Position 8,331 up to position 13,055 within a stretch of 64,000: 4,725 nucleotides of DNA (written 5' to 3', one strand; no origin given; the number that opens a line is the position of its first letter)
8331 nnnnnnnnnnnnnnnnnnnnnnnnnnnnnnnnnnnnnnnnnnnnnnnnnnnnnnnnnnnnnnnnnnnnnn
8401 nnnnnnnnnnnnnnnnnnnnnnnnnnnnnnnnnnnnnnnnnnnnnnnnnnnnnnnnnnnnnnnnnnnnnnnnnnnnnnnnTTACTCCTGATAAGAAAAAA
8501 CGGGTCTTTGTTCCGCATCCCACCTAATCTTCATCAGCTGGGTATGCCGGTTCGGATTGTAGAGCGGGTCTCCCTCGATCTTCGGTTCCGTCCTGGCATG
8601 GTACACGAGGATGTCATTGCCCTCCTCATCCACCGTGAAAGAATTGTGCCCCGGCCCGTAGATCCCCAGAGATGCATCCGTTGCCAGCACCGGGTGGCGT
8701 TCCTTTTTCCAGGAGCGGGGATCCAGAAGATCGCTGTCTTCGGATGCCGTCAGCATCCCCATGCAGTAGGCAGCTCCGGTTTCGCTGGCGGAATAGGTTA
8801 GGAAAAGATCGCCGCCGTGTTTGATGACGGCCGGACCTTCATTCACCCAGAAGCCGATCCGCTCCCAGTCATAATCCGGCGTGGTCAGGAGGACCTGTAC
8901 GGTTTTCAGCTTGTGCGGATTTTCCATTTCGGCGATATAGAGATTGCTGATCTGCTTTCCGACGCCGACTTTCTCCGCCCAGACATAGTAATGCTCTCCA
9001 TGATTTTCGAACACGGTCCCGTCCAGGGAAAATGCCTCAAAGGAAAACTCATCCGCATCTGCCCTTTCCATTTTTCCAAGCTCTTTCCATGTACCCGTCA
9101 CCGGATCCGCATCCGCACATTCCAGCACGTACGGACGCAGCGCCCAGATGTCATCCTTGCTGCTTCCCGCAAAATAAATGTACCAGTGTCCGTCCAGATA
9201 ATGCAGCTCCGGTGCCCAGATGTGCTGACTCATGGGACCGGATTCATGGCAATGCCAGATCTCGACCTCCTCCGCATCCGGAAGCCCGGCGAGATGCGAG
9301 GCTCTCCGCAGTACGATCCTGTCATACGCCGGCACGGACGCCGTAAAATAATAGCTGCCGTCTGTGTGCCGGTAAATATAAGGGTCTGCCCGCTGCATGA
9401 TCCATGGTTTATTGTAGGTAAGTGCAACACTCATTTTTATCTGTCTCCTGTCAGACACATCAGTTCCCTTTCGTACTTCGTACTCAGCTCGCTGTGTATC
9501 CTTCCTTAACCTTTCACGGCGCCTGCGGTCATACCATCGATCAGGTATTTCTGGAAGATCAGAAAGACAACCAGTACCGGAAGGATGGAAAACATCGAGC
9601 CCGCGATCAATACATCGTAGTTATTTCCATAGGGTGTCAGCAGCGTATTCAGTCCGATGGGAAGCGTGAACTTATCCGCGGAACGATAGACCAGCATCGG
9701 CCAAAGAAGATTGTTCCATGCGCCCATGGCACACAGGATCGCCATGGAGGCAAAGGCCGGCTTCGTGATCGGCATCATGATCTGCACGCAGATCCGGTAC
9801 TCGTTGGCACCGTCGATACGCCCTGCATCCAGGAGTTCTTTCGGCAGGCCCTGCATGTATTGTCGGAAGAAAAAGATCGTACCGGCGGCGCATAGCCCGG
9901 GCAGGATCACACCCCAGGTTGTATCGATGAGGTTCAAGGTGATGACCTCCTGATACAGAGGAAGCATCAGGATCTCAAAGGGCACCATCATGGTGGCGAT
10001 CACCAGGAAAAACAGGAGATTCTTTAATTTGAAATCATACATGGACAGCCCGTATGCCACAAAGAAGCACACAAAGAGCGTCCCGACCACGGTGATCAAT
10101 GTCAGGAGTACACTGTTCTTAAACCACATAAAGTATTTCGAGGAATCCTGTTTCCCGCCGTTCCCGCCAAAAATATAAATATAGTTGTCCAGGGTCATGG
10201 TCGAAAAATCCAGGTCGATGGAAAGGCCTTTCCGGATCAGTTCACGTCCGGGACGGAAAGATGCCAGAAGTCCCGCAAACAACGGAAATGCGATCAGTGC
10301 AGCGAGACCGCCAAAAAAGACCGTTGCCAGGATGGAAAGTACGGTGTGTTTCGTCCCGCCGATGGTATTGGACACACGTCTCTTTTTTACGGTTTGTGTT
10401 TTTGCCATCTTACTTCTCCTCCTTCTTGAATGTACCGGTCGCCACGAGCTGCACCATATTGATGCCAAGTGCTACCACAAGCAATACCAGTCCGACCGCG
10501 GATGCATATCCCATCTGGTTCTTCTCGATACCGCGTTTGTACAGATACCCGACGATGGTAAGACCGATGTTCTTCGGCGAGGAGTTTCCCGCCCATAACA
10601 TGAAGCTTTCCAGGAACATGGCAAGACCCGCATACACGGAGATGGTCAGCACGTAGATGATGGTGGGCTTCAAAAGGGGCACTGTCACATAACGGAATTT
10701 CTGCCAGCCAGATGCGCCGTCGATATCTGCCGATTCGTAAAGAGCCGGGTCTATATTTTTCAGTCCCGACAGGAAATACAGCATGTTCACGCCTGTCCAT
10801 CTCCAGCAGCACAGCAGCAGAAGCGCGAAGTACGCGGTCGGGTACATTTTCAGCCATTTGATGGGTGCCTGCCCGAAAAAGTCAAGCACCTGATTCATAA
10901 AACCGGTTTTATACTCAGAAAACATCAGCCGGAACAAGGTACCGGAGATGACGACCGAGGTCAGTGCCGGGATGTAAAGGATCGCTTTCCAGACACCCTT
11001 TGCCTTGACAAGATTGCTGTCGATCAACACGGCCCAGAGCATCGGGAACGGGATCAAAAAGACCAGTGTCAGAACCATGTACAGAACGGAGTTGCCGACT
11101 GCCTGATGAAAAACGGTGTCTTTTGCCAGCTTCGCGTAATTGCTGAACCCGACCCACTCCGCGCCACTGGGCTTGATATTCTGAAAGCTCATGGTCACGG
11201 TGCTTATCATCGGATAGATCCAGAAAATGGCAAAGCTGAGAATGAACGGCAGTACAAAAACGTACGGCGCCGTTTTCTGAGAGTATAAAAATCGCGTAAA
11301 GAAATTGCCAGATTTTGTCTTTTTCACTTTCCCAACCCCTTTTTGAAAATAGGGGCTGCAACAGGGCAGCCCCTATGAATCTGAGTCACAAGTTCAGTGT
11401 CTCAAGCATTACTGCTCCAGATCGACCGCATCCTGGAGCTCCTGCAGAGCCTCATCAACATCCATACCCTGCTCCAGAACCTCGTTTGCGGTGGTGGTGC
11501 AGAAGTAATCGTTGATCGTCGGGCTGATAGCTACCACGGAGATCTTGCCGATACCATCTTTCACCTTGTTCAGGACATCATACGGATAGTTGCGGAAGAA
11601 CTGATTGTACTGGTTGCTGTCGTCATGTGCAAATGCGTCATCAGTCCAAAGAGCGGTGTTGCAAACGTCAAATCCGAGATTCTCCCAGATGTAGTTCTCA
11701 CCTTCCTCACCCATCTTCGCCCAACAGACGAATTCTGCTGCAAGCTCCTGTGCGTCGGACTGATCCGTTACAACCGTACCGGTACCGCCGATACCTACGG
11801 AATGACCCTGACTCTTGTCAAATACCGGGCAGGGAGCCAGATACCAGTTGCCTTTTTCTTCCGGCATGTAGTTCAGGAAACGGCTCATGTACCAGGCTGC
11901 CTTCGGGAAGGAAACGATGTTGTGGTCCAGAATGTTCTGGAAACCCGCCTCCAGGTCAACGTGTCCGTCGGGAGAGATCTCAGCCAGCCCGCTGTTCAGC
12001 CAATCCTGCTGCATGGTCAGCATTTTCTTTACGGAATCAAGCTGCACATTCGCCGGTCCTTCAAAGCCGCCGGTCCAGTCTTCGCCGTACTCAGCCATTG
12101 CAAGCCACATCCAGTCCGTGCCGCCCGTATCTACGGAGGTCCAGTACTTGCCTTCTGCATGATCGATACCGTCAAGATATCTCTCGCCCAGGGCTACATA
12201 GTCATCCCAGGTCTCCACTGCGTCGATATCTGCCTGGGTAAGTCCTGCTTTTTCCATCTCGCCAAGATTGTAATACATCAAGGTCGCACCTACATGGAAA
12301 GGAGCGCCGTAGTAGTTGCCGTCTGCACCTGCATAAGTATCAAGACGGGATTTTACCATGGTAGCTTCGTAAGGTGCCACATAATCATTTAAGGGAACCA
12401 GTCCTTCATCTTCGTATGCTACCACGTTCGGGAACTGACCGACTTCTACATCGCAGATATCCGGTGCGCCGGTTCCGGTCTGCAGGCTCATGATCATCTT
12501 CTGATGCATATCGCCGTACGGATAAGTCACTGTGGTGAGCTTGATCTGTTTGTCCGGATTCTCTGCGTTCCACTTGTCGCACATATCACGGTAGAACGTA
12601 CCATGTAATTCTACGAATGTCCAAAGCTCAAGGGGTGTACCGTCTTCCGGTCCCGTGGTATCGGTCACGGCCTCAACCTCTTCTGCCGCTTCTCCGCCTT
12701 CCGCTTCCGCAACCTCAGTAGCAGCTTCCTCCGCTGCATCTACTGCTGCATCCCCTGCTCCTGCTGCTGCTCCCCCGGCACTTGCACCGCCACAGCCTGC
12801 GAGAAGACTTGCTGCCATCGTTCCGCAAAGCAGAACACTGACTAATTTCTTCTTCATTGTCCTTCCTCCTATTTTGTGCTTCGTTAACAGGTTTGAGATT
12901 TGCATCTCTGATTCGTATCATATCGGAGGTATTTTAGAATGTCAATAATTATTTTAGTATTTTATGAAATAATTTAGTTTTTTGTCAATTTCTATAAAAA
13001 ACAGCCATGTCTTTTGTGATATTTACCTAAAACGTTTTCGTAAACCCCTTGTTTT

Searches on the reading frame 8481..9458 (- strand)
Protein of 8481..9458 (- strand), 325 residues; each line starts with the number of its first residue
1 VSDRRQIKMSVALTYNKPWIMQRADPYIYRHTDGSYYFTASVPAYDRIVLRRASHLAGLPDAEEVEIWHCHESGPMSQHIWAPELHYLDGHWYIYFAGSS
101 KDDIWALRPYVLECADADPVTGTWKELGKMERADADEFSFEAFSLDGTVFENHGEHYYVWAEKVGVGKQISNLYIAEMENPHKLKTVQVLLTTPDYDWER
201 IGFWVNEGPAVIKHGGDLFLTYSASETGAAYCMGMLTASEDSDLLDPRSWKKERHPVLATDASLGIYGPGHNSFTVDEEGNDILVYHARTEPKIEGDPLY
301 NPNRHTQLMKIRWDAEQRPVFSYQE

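Call 58: search_protein_families(library=pfam, proteins=[window:8481-9458:-], max_evalue=0.00001)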
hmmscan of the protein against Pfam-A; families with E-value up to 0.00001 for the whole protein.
window:8481-9458:- (325 aa): 1 family
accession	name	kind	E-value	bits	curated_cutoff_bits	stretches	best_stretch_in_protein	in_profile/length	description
PF04616.20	Glyco_hydro_43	-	2.3e-60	204.8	32.2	1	17-316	3-285/288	Glycosyl hydrolases family 43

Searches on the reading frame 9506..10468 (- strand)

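Call 58: search_protein_families(library=pfam, proteins=[window:9506-10468:-], max_evalue=0.00001)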
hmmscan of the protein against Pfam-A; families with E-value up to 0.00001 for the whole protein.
window:9506-10468:- (320 aa): 1 family
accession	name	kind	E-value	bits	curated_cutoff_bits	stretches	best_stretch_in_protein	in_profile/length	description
PF00528.27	BPD_transp_1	-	5.8e-15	55.9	26.4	1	138-310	9-179/184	Binding-protein-dependent transport system inner membrane component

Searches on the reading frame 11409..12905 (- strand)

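Call 58: search_protein_families(library=pfam, proteins=[window:11409-12905:-], max_evalue=0.00001)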
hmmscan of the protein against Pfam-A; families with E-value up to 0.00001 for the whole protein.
window:11409-12905:- (498 aa): 1 family
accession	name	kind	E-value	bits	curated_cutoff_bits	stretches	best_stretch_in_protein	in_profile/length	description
PF01547.30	SBP_bac_1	-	3.8e-20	73.5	26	1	103-396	9-300/307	Bacterial extracellular solute-binding protein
